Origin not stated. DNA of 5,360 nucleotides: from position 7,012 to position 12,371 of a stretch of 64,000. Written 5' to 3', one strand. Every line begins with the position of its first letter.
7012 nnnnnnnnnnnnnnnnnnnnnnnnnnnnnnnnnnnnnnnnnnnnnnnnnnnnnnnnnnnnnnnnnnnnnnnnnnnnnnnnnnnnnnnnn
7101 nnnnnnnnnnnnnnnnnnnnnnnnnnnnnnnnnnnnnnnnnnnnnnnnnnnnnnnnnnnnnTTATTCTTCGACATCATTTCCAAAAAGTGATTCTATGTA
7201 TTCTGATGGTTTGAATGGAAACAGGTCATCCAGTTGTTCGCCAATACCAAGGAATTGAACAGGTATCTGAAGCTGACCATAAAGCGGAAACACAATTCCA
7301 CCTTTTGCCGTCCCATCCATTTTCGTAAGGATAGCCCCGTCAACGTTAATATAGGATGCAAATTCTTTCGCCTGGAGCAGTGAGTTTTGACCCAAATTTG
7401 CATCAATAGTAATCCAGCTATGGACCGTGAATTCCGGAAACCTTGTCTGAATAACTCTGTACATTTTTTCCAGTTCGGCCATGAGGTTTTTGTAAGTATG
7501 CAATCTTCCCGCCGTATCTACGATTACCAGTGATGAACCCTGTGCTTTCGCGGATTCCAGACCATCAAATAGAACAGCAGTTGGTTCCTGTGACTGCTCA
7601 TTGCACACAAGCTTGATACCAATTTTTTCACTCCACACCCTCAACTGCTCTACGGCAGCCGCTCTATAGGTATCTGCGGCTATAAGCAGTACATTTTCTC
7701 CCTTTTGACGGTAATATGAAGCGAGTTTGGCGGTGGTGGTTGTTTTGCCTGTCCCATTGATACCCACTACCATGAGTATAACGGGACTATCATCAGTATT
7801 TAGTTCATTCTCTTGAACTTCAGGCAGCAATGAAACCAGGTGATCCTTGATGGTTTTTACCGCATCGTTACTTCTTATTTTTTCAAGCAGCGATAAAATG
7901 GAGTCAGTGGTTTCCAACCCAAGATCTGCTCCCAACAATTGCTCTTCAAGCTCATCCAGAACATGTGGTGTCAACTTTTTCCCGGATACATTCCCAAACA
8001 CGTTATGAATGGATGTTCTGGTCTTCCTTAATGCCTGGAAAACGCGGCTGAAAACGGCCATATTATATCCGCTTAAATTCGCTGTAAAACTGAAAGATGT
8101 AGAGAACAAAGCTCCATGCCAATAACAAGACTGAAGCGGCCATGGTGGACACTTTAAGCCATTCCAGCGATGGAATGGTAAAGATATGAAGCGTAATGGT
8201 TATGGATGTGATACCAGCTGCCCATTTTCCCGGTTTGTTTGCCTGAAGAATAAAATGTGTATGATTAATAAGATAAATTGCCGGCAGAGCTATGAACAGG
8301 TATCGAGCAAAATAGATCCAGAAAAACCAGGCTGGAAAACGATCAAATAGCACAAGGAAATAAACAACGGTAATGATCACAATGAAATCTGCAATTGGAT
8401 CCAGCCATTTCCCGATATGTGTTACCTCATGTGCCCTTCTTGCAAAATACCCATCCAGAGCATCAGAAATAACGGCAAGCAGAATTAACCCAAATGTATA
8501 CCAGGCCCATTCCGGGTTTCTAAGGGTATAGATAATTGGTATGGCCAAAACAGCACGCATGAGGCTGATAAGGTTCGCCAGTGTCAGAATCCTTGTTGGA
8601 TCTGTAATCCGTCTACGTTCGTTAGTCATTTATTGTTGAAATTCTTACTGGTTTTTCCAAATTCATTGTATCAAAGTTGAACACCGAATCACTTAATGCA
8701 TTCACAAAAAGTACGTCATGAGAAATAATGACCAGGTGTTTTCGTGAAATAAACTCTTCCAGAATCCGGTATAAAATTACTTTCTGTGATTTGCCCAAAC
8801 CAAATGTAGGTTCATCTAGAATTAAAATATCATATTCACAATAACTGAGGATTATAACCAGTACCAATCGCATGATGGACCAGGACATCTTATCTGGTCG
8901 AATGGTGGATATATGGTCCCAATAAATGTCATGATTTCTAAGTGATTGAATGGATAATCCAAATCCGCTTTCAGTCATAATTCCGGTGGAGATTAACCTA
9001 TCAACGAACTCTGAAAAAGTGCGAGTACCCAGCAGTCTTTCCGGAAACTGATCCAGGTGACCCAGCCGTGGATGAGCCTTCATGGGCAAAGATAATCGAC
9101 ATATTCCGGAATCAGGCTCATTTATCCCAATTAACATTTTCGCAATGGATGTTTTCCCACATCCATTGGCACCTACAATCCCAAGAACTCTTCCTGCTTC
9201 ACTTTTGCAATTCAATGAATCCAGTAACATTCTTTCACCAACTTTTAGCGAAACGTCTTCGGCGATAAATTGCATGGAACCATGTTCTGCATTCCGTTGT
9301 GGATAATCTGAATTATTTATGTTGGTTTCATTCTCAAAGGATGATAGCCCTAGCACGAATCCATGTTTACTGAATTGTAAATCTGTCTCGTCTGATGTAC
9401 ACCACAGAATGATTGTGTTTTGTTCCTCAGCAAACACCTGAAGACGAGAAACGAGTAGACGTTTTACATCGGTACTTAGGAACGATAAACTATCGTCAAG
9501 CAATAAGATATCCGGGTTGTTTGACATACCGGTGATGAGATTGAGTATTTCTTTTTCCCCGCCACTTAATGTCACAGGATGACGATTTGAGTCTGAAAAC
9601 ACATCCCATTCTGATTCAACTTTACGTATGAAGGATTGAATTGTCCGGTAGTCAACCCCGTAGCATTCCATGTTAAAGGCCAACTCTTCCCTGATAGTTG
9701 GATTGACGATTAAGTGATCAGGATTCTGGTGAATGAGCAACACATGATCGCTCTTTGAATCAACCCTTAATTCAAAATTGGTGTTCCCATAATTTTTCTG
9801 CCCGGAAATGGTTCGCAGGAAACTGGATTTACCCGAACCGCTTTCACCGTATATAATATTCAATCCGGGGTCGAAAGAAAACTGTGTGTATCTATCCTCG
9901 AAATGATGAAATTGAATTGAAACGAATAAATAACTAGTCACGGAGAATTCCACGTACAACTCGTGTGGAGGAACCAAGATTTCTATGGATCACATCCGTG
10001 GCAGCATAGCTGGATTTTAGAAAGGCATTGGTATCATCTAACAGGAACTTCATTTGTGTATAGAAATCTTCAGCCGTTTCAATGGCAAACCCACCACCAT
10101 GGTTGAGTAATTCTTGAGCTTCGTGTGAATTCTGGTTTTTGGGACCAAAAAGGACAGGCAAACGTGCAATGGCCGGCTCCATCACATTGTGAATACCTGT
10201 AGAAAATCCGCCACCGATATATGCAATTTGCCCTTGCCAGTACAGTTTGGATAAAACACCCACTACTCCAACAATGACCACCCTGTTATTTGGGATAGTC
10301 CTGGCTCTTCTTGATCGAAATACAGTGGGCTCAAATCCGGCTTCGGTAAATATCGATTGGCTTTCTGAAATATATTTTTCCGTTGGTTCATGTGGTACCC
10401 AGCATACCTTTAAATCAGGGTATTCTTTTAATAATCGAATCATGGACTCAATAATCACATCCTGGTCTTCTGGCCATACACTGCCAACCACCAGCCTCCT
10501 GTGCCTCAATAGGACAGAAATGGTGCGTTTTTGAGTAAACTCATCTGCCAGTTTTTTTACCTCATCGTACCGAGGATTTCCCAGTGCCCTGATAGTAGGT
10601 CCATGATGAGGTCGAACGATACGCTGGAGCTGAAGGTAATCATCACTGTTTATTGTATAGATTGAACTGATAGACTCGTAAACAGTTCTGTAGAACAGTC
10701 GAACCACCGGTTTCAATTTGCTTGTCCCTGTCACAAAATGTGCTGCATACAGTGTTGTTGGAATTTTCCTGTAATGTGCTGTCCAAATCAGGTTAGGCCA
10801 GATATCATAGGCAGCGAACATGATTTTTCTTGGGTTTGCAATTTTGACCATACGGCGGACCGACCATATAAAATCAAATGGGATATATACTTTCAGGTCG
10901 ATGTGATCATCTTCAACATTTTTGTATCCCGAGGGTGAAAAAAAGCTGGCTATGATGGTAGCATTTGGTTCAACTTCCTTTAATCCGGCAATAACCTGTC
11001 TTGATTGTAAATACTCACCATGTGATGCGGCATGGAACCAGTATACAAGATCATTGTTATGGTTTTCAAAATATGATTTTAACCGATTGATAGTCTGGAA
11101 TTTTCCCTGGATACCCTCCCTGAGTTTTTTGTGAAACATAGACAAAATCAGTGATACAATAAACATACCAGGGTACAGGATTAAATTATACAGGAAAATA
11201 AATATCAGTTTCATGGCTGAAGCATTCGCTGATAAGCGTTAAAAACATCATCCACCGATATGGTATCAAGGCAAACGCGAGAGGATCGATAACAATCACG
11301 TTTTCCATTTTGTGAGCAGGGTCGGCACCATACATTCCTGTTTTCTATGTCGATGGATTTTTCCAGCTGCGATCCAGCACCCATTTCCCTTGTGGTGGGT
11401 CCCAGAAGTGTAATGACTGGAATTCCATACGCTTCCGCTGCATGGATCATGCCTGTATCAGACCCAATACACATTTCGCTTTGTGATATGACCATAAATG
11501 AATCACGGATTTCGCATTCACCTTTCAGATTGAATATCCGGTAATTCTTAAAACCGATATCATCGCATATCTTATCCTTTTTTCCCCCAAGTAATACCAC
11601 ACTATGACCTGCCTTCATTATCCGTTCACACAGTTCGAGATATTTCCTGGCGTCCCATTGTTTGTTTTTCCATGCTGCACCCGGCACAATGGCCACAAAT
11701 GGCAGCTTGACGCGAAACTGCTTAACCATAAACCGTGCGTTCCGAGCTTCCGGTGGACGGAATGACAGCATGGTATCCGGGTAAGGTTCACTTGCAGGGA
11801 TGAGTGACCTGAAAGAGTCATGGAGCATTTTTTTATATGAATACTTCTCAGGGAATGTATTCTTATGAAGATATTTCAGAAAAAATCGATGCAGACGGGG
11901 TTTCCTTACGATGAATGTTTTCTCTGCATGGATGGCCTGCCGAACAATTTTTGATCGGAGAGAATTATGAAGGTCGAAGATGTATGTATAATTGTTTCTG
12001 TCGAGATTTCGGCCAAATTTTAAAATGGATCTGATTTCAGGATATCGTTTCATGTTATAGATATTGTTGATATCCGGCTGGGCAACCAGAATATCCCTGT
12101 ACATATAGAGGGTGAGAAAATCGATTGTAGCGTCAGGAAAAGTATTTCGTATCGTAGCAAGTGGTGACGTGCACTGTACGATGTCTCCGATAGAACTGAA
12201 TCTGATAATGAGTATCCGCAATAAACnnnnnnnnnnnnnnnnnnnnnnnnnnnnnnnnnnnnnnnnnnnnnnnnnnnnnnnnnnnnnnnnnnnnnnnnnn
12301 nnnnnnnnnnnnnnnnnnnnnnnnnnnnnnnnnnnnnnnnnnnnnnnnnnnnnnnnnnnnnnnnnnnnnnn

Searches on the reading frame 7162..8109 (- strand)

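Call 60: search_protein_families(library=pfam, proteins=[window:7162-8109:-], max_evalue=0.0001)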
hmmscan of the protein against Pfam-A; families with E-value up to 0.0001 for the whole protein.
window:7162-8109:- (315 aa): 6 families
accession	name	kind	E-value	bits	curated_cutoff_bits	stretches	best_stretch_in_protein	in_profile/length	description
PF00448.28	SRP54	-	1.2e-67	227.8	22.7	1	110-309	2-195/196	SRP54-type protein, GTPase domain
PF13604.12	AAA_30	-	1.3e-07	31.9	27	1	110-206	19-103/191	AAA domain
PF02881.24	SRP54_N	-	1.9e-07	31.6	22.4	1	33-85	4-62/75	SRP54-type protein, helical bundle domain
PF01656.29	CbiA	-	1.1e-06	29.1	25.4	1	119-267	9-86/125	CobQ/CobB/MinD/ParA nucleotide binding domain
PF06414.18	Zeta_toxin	-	1e-05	25.5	22.3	1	103-150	10-56/199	Zeta toxin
PF13401.12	AAA_22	-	4e-05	24.4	27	0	111-218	7-109/130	AAA domain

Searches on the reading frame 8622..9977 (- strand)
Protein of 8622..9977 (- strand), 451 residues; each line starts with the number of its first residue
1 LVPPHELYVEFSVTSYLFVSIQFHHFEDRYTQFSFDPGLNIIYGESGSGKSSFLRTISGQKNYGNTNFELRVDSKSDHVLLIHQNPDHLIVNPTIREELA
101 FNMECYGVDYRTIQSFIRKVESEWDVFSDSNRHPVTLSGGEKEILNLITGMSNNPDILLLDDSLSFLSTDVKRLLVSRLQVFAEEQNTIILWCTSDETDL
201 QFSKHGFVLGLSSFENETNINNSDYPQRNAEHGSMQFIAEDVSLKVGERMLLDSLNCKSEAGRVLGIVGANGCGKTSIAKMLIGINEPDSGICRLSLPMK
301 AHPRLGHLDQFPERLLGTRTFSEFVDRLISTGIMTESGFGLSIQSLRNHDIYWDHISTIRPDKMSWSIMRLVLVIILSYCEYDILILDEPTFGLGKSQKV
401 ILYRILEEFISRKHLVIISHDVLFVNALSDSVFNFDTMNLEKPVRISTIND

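Call 60: search_protein_families(library=pfam, proteins=[window:8622-9977:-], max_evalue=0.0001)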
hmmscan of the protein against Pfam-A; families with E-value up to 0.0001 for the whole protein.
window:8622-9977:- (451 aa): 6 families
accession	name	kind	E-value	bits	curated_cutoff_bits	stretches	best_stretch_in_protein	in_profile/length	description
PF00005.33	ABC_tran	-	1e-27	97.9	25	2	252-391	1-136/137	ABC transporter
PF13476.12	AAA_23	-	1.3e-09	39.5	27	1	23-57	7-39/201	AAA domain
PF02463.25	SMC_N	-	1.1e-07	31.9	40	0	22-58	9-45/220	RecF/RecN/SMC N terminal domain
PF13304.12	AAA_21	-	6.2e-07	30.2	27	0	39-58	1-20/304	AAA domain, putative AbiEii toxin, Type IV TA system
PF13401.12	AAA_22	-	1.1e-05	26.2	27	0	37-96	5-33/130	AAA domain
PF13175.12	AAA_15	-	3.3e-05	24.1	32.1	0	31-62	17-48/374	AAA ATPase domain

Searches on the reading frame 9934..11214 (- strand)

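Call 60: search_protein_families(library=pfam, proteins=[window:9934-11214:-], max_evalue=0.0001)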
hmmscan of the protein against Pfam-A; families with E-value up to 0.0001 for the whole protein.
window:9934-11214:- (426 aa): 1 family
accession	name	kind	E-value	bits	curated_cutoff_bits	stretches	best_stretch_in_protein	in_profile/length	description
PF04413.22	Glycos_transf_N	-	1.4e-31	109.9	23.9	1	44-217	6-178/179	3-Deoxy-D-manno-octulosonic-acid transferase (kdotransferase)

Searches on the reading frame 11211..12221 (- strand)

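Call 60: search_protein_families(library=pfam, proteins=[window:11211-12221:-], max_evalue=0.0001)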
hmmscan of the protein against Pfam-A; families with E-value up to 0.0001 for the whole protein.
window:11211-12221:- (336 aa): 1 family
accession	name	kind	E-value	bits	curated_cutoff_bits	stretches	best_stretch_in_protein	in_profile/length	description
PF01075.23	Glyco_transf_9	-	2.1e-27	96.4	22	1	67-306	2-240/247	Glycosyltransferase family 9 (heptosyltransferase)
